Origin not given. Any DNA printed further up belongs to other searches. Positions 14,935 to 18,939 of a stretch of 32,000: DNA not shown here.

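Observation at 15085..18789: Orphan 1,234-aa low-GC ORF docked to the type I R-M operon: candidate uncharacterised defence gene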

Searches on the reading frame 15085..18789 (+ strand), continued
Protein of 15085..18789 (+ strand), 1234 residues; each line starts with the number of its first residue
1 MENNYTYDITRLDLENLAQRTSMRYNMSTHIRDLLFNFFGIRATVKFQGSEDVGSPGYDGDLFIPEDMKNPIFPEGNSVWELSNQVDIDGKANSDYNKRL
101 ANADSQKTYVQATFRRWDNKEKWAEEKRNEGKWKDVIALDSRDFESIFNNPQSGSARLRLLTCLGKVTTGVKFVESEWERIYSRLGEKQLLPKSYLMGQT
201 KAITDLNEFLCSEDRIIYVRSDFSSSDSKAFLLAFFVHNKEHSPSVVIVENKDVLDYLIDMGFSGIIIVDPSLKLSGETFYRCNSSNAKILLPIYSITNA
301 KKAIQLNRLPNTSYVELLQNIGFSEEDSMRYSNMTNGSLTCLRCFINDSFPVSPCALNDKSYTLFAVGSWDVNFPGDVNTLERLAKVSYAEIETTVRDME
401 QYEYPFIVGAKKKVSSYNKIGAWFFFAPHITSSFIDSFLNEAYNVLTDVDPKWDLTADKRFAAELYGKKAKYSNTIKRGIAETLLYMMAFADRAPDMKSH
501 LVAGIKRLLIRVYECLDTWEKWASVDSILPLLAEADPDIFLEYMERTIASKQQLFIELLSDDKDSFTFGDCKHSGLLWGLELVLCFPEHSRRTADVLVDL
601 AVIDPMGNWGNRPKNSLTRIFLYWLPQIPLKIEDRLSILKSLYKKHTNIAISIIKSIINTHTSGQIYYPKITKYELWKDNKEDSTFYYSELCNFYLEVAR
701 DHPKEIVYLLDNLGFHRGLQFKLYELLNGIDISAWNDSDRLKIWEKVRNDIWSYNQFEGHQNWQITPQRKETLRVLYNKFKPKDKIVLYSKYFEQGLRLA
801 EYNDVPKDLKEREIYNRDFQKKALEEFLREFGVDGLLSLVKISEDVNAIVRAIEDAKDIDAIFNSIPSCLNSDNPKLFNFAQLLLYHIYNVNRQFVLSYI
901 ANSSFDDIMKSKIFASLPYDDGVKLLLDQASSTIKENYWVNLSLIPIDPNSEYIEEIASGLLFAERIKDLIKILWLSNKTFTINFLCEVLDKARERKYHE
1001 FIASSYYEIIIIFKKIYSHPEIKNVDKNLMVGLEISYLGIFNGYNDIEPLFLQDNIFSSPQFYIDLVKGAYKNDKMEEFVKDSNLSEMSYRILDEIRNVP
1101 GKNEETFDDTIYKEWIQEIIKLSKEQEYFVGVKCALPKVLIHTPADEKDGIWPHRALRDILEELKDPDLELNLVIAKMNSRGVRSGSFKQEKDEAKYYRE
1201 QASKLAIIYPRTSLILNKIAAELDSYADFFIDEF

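Call 82: get_annotated_region(hit=H16, flank=8000)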
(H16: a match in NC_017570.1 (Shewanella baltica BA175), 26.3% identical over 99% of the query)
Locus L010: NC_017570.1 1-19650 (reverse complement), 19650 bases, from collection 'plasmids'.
description: Shewanella baltica BA175 plasmid pSBAL17501, complete sequence
organism: Shewanella baltica BA175 (NCBI taxid 693974)
taxonomy: Bacteria; Pseudomonadota; Gammaproteobacteria; Alteromonadales; Shewanellaceae; Shewanella; Shewanella baltica; Shewanella baltica BA175
host: -; source: -; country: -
typing (MOB-suite, as given by PLSDB): conjugative; replicon rep_cluster_559; relaxase MOBF; mating-pair formation MPF_F
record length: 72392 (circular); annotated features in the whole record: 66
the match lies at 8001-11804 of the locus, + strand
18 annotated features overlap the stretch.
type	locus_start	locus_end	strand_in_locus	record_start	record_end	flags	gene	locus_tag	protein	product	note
CDS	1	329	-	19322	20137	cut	traK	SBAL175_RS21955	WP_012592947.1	type-F conjugative transfer system secretin TraK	-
CDS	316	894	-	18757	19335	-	traE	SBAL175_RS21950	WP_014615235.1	type IV conjugative transfer system protein TraE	-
CDS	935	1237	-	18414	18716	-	traL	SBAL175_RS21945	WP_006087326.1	type IV conjugative transfer system protein TraL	-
CDS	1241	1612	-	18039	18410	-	-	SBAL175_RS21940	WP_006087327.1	hypothetical protein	-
CDS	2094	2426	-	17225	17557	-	-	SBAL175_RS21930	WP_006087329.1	helix-turn-helix domain-containing protein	-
CDS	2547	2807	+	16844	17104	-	-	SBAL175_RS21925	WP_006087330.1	hypothetical protein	-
CDS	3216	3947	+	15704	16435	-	-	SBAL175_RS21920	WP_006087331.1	hypothetical protein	-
CDS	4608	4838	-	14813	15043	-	-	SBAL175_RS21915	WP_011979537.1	hypothetical protein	-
CDS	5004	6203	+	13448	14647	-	-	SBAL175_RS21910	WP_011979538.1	ParA family protein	-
CDS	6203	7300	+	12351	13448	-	-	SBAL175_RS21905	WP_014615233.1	ParB family protein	-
CDS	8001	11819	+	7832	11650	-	-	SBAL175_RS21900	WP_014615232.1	hypothetical protein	-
CDS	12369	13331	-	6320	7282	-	-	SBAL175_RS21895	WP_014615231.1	hypothetical protein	-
CDS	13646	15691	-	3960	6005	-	-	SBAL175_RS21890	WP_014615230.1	hypothetical protein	-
CDS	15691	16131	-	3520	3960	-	-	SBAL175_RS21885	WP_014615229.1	hypothetical protein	-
CDS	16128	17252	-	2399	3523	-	-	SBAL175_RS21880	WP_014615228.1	hypothetical protein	-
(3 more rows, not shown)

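Call 83: get_annotated_region(hit=H4, flank=8000)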
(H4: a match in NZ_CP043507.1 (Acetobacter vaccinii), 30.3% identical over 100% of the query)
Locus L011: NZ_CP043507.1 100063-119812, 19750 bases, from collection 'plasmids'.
description: Acetobacter vaccinii strain KACC 21233 plasmid unnamed1, complete sequence
organism: Acetobacter vaccinii (NCBI taxid 2592655)
taxonomy: Bacteria; Pseudomonadota; Alphaproteobacteria; Rhodospirillales; Acetobacteraceae; Acetobacter; Acetobacter vaccinii
host: -; source: cell culture,blue berry; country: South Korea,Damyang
typing (MOB-suite, as given by PLSDB): mobilizable; relaxase MOBP
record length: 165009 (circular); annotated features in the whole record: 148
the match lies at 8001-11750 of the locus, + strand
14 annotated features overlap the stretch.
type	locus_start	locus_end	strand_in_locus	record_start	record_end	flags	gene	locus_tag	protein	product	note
CDS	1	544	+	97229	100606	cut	hsdR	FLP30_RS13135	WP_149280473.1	type I restriction-modification system endonuclease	-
CDS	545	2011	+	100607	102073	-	-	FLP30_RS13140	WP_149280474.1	N-6 DNA methylase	GO:0006306 - DNA methylation [Evidence IEA]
CDS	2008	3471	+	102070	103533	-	-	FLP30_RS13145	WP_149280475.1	restriction endonuclease subunit S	GO:0006304 - DNA modification [Evidence IEA]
CDS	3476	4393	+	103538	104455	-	-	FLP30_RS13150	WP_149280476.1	restriction endonuclease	-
CDS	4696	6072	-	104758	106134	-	-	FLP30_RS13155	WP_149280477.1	IS1182-like element ISGdi16 family transposase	GO:0006313 - DNA transposition [Evidence IEA]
CDS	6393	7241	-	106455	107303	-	-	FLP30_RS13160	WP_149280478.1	hypothetical protein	-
CDS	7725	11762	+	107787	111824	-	-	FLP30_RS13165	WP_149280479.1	helix-turn-helix transcriptional regulator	-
CDS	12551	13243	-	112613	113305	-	-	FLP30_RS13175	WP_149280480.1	hypothetical protein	-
CDS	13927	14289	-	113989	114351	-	-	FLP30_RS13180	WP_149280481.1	helix-turn-helix domain-containing protein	-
CDS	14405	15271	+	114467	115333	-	-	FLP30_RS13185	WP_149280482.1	NAD(P)H-binding protein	-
CDS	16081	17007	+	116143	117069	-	-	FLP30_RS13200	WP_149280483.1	aromatic alcohol reductase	-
CDS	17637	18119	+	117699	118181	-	-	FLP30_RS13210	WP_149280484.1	DUF2938 family protein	-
CDS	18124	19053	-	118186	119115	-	-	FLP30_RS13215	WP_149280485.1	AraC family transcriptional regulator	-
CDS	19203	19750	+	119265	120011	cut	-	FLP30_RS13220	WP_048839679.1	SDR family oxidoreductase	-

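Call 84: get_annotated_region(hit=H7, flank=8000)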
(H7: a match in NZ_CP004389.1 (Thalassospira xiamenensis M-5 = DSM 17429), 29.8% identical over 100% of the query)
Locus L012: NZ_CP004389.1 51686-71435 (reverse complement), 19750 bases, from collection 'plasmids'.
description: Thalassospira xiamenensis M-5 = DSM 17429 strain M-5 plasmid unnamed, complete sequence
organism: Thalassospira xiamenensis M-5 = DSM 17429 (NCBI taxid 1123366)
taxonomy: Bacteria; Pseudomonadota; Alphaproteobacteria; Rhodospirillales; Thalassospiraceae; Thalassospira; Thalassospira xiamenensis; Thalassospira xiamenensis M-5 = DSM 17429
host: -; source: surface seawater from the sea close to Xiamen, China; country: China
typing (MOB-suite, as given by PLSDB): non-mobilizable
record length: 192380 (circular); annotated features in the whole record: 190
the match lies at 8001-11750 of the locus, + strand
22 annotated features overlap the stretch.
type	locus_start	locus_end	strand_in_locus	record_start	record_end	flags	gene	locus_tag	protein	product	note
CDS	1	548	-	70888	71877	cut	-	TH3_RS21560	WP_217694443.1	IclR family transcriptional regulator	GO:0006355 - regulation of DNA-templated transcription [Evidence IEA]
CDS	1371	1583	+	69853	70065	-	-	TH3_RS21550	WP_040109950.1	hypothetical protein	-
CDS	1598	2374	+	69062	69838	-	-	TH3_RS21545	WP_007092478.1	abortive infection family protein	-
CDS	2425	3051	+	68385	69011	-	-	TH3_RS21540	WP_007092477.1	hypothetical protein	-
CDS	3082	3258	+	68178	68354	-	-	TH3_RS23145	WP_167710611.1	hypothetical protein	-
CDS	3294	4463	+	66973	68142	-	-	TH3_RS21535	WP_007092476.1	SIR2 family protein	-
CDS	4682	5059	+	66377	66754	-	-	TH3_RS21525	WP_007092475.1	hypothetical protein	-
CDS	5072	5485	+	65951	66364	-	-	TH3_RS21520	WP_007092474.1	hypothetical protein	-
CDS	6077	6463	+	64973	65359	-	-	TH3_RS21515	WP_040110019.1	MbcA/ParS/Xre antitoxin family protein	-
CDS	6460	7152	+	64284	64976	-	-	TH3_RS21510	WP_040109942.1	RES family NAD+ phosphorylase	-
CDS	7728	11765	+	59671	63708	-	-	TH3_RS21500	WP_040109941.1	helix-turn-helix transcriptional regulator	-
CDS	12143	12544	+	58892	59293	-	-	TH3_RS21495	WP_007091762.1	antitoxin Xre/MbcA/ParS toxin-binding domain-containing protein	-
CDS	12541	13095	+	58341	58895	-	-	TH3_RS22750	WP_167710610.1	RES domain-containing protein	-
CDS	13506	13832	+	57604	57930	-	-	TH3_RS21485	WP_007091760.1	hypothetical protein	-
CDS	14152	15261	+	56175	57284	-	-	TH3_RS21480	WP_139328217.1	hypothetical protein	-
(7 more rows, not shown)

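Call 85: get_annotated_region(hit=H1, flank=8000)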
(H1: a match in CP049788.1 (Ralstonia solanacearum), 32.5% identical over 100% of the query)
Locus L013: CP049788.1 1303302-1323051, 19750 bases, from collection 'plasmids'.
description: Ralstonia solanacearum strain B2 plasmid unnamed, complete sequence
organism: Ralstonia solanacearum (NCBI taxid 305)
taxonomy: Bacteria; Pseudomonadota; Betaproteobacteria; Burkholderiales; Burkholderiaceae; Ralstonia; Ralstonia solanacearum
host: -; source: whole organism,isolated from the tobacco substrate; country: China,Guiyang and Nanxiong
typing (MOB-suite, as given by PLSDB): non-mobilizable
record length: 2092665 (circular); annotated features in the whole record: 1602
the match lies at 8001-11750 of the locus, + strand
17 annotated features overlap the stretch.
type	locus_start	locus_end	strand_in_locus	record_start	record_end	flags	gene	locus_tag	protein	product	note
CDS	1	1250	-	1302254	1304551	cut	-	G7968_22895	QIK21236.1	hypothetical protein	-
CDS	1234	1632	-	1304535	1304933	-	-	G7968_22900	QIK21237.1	hypothetical protein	-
CDS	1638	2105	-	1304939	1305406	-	-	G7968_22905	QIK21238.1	hypothetical protein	-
CDS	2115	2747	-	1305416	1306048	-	-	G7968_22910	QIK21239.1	hypothetical protein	-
CDS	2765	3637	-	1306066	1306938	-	-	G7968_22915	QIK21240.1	ATP-binding protein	-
CDS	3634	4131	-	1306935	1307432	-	-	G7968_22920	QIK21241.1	hypothetical protein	-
CDS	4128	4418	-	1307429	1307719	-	-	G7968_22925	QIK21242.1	helix-turn-helix domain-containing protein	-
CDS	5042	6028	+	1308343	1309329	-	-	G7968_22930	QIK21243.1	IS5 family transposase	-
CDS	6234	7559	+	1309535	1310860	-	-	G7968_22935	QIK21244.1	hypothetical protein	-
CDS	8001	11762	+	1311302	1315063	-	-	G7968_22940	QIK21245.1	hypothetical protein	-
CDS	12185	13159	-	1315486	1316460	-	-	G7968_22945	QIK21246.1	hypothetical protein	-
CDS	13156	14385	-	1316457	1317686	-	-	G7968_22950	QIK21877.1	glycine hydroxymethyltransferase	-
CDS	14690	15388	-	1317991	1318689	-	-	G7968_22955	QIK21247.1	hypothetical protein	-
CDS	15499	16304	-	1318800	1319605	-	-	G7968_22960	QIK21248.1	IS5 family transposase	-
CDS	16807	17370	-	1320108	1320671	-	-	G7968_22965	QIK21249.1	hypothetical protein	-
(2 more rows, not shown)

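Call 86: get_annotated_region(hit=H15, flank=8000)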
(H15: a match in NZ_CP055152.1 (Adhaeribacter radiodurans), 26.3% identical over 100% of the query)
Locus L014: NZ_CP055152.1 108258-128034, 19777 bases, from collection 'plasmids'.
description: Adhaeribacter radiodurans strain KUDC8001 plasmid unnamed, complete sequence
organism: Adhaeribacter radiodurans (NCBI taxid 2745197)
taxonomy: Bacteria; Bacteroidota; Cytophagia; Cytophagales; Hymenobacteraceae; Adhaeribacter; Adhaeribacter radiodurans
host: -; source: Cell culture,rhizospheric soil; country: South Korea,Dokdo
typing (MOB-suite, as given by PLSDB): non-mobilizable
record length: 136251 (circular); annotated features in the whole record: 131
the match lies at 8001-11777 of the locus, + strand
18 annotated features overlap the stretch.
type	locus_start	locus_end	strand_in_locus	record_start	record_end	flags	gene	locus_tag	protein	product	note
CDS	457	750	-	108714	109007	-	-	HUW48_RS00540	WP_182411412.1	antibiotic biosynthesis monooxygenase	-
CDS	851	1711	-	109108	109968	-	-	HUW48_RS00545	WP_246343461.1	AraC family transcriptional regulator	-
CDS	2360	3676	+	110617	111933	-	ltrA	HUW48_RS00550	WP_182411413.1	group II intron reverse transcriptase/maturase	GO:0000373 - Group II intron splicing [Evidence IEA]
CDS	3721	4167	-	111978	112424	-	-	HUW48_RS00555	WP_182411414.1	hypothetical protein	-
CDS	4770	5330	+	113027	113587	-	-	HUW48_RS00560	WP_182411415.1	recombinase family protein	GO:0006310 - DNA recombination [Evidence IEA]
CDS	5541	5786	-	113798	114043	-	-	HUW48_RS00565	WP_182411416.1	hypothetical protein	-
CDS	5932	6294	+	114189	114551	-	-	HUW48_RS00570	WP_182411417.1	helix-turn-helix transcriptional regulator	-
CDS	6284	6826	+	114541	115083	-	-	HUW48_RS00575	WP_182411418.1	ImmA/IrrE family metallo-endopeptidase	-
CDS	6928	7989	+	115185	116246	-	-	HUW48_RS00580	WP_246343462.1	PDDEXK nuclease domain-containing protein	-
CDS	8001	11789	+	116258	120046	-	-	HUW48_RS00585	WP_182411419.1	hypothetical protein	-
CDS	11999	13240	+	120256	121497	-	-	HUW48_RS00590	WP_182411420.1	DUF4238 domain-containing protein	-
CDS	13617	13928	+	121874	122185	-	-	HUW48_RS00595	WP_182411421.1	antibiotic biosynthesis monooxygenase family protein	-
CDS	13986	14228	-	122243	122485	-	-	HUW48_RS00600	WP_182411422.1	hypothetical protein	-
CDS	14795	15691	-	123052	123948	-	-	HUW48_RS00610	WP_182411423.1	mechanosensitive ion channel family protein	-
CDS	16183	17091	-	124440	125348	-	-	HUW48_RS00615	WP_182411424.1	YihY/virulence factor BrkB family protein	-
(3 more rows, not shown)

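Call 87: get_annotated_region(hit=H3, flank=8000)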
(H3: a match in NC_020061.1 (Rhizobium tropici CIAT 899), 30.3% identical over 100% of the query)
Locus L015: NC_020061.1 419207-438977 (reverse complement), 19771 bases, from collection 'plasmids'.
description: Rhizobium tropici CIAT 899 plasmid pRtrCIAT899b, complete sequence
organism: Rhizobium tropici CIAT 899 (NCBI taxid 698761)
taxonomy: Bacteria; Pseudomonadota; Alphaproteobacteria; Hyphomicrobiales; Rhizobiaceae; Rhizobium; Rhizobium tropici; Rhizobium tropici CIAT 899
host: -; source: Phaseolus vulgaris root nodule; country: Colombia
typing (MOB-suite, as given by PLSDB): conjugative; replicon rep_cluster_141; relaxase MOBP,MOBQ; mating-pair formation MPF_T
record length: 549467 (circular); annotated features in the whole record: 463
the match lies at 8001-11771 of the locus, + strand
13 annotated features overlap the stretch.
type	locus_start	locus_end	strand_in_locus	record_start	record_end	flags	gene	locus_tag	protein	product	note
CDS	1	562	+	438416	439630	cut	-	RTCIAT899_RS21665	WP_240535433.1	DUF2357 domain-containing protein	-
CDS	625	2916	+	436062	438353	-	-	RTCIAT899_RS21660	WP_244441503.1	hypothetical protein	-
CDS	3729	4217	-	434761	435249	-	-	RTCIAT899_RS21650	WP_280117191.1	IS5 family transposase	-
CDS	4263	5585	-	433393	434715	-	ltrA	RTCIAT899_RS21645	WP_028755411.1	group II intron reverse transcriptase/maturase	GO:0000373 - Group II intron splicing [Evidence IEA]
CDS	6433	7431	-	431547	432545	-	-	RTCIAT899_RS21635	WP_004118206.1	hypothetical protein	-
CDS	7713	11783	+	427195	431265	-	-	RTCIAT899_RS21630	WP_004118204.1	helix-turn-helix transcriptional regulator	-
CDS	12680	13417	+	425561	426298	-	-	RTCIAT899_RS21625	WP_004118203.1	hypothetical protein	-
CDS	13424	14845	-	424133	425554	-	-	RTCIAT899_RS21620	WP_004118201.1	ISNCY family transposase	-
CDS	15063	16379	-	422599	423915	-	-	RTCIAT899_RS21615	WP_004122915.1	reverse transcriptase domain-containing protein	-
CDS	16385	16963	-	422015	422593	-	-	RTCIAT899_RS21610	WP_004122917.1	SLATT domain-containing protein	-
CDS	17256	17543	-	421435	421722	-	-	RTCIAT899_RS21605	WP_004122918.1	Shedu anti-phage system protein SduA domain-containing protein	-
CDS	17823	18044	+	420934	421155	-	-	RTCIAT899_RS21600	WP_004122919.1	hypothetical protein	-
CDS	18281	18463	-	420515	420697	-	-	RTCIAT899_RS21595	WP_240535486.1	hypothetical protein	-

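Call 90: search_protein_families(library=padloc, alignment_id=A4, max_evalue=1)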
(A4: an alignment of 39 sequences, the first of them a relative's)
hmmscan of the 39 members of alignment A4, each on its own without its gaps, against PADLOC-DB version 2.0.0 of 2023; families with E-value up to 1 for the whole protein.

A. member 1, P0026 (1274 aa): 1 family
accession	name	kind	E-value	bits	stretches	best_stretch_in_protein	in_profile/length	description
PDLC02758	PbeD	-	0.037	11.9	1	725-761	64-100/152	PbeD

B. families by the number of members that match (of 39 scanned): 6 families
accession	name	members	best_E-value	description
PDLC03991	PD-Lambda-4_A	13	2.2e-07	-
PDLC03990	PD-Lambda-4_A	2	0.0098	-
PDLC04452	PDC-M14B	1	0.0083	-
PDLC02025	Cas1d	1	0.035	-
PDLC02758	PbeD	1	0.037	PbeD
PDLC03202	Helicase_II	1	0.067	Type II helicase domain protein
